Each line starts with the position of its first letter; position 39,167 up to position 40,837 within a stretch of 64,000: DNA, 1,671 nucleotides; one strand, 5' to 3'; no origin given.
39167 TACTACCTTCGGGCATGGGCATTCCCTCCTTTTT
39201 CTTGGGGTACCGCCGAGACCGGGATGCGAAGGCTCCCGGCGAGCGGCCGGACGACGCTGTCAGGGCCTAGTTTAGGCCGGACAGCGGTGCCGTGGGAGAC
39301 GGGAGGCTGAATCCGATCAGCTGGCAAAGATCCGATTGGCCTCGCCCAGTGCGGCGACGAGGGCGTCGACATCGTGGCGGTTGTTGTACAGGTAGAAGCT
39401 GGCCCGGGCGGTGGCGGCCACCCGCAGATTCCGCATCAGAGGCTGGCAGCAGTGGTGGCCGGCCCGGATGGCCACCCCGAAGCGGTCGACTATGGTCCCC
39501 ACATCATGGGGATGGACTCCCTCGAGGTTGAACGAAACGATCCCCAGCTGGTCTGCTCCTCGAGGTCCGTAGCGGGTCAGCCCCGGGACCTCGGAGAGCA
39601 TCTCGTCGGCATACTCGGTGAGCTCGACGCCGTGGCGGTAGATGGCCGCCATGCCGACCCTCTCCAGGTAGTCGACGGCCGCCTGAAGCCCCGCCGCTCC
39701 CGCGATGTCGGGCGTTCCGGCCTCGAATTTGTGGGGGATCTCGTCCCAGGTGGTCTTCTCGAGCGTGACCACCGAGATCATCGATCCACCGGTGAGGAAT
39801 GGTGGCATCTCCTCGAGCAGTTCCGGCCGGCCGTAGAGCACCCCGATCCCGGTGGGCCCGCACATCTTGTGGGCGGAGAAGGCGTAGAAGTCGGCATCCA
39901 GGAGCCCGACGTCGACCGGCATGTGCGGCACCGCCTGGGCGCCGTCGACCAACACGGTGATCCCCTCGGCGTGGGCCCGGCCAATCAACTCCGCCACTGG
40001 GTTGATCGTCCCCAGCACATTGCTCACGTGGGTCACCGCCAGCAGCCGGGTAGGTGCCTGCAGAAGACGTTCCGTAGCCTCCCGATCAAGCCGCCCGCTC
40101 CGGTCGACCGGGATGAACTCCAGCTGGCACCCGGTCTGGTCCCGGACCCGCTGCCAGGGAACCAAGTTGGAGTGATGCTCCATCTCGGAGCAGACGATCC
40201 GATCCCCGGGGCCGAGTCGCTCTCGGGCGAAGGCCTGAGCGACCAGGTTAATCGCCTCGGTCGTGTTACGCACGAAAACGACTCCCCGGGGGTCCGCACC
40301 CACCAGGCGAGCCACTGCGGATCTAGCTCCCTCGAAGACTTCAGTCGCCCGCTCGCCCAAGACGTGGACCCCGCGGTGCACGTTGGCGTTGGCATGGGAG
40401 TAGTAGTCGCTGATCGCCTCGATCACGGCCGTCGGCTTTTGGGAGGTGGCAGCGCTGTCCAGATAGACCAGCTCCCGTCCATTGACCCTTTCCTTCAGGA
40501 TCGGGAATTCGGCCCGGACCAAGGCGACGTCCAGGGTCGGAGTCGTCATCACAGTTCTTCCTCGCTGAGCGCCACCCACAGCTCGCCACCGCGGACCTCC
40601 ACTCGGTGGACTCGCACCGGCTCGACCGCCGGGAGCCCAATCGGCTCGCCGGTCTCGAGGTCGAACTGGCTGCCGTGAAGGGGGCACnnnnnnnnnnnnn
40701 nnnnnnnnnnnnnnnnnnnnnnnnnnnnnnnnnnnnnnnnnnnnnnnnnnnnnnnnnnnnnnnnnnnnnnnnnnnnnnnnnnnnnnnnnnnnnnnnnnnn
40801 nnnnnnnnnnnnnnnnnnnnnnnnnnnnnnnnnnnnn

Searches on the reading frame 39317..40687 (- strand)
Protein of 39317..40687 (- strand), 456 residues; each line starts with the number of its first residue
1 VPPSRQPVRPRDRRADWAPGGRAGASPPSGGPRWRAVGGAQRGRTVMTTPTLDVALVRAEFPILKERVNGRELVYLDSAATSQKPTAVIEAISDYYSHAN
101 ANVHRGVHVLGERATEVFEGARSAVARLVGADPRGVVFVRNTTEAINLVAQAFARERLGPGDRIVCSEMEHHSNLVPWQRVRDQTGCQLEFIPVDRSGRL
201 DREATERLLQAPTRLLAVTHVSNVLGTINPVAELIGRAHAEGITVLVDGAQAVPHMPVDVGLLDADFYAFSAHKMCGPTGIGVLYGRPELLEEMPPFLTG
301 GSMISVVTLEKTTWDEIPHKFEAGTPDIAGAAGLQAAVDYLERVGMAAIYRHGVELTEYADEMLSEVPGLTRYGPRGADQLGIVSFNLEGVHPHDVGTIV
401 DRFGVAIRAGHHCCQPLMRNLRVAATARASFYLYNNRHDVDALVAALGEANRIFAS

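Call 6: search_protein_families(library=pfam, proteins=[window:39317-40687:-])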
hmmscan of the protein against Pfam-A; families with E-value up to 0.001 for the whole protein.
window:39317-40687:- (456 aa): 1 family
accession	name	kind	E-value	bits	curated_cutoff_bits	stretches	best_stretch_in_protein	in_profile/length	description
PF00266.25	Aminotran_5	-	1.5e-145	485.3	21.5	1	74-443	1-371/371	Aminotransferase class-V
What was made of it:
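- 39317..40552 (-): sufS (class-V aminotransferase), the upstream neighbour in this genome only. Pfam E = 1.5e-145 (call 6).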

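Call 9: find_encoding_contigs(protein=window:39317-40552:-, flank=6000, max_places=6)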
Protein window:39317-40552:- (411 aa): no gene with exactly this product is on record in the collection.

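Call 11: find_related_loci(query=window:39317-40552:-, collection=genome_contigs, flank=5000)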
Query window:39317-40552:- (411 aa) in genome_contigs; peptide patterns used: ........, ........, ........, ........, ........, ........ (x = any residue, [..] = any of these).
599 stretches matched a pattern (row limit reached: there are more); 593 encode a relative of the query (tblastn E <= 1e-3); the best 80 are kept; 80 distinct loci.
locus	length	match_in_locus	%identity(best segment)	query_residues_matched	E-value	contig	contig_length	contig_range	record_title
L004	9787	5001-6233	85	1-411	0e+0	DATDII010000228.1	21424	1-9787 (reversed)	MAG TPA_asm: Candidatus Dormiibacterota bacterium isolate SMAG_U300 k141_320502, whole genome shotgun sequence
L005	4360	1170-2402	86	1-411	0e+0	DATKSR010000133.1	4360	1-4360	MAG TPA_asm: Candidatus Dormiibacterota bacterium isolate SMAG_U14059 k141_389751, whole genome shotgun sequence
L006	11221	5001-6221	83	5-411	0e+0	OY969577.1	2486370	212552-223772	MAG: Candidatus Dormibacteraeota bacterium isolate MFD10064.bin.c.3 genome assembly, chromosome: 1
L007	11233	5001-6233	85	1-411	0e+0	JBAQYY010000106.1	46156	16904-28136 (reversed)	MAG: Candidatus Dormiibacterota bacterium isolate MFD10881_ilm_asm_bin19 k127_507631, whole genome shotgun sequence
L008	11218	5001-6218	79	4-409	0e+0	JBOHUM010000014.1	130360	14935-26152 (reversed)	MAG: Candidatus Dormibacteria bacterium isolate TC-S_metawrap_bin.173 k127_1274711, whole genome shotgun sequence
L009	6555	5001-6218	76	4-409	0e+0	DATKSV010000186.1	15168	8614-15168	MAG TPA_asm: Candidatus Nanopelagicaceae bacterium isolate SMAG_U14063 k141_1564013, whole genome shotgun sequence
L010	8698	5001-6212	76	6-409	0e+0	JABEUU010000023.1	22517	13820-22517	MAG: Candidatus Dormiibacterota bacterium isolate AG 12 k99_33365, whole genome shotgun sequence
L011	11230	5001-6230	66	2-411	5e-177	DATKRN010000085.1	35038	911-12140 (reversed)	MAG TPA_asm: Verrucomicrobiia bacterium isolate SMAG_U14029 k141_1556009, whole genome shotgun sequence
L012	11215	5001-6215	63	7-409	4e-165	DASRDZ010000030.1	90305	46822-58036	MAG TPA_asm: Candidatus Dormiibacterota bacterium isolate SMAG_U9993 k141_717482, whole genome shotgun sequence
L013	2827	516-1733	59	7-410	1e-168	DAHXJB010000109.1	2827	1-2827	MAG TPA_asm: Chloroflexota bacterium isolate clean1545 k141_1164583, whole genome shotgun sequence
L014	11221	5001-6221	61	3-409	2e-158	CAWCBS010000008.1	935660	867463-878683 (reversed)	MAG: uncultured Chloroflexia bacterium isolate MFD05512.bin.2.117 genome assembly, contig: contig_29949, whole genome sh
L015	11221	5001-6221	60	3-409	1e-156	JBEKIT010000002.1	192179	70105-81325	MAG: Candidatus Dormibacteria bacterium isolate SPRUCE 306 SPRUCE_306_2, whole genome shotgun sequence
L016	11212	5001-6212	61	7-409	2e-154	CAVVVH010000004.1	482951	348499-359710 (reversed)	MAG: Candidatus Dormibacteraeota bacterium isolate MFD04580.bin.2.77 genome assembly, contig: contig_15891, whole genome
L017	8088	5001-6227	60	1-409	2e-154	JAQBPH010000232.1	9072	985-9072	MAG: Chloroflexota bacterium isolate RYN_342 scaffold_1362884, whole genome shotgun sequence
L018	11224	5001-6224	57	4-410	9e-154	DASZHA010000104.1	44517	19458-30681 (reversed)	MAG TPA_asm: Candidatus Dormiibacterota bacterium isolate SMAG_U6563 k141_2808693, whole genome shotgun sequence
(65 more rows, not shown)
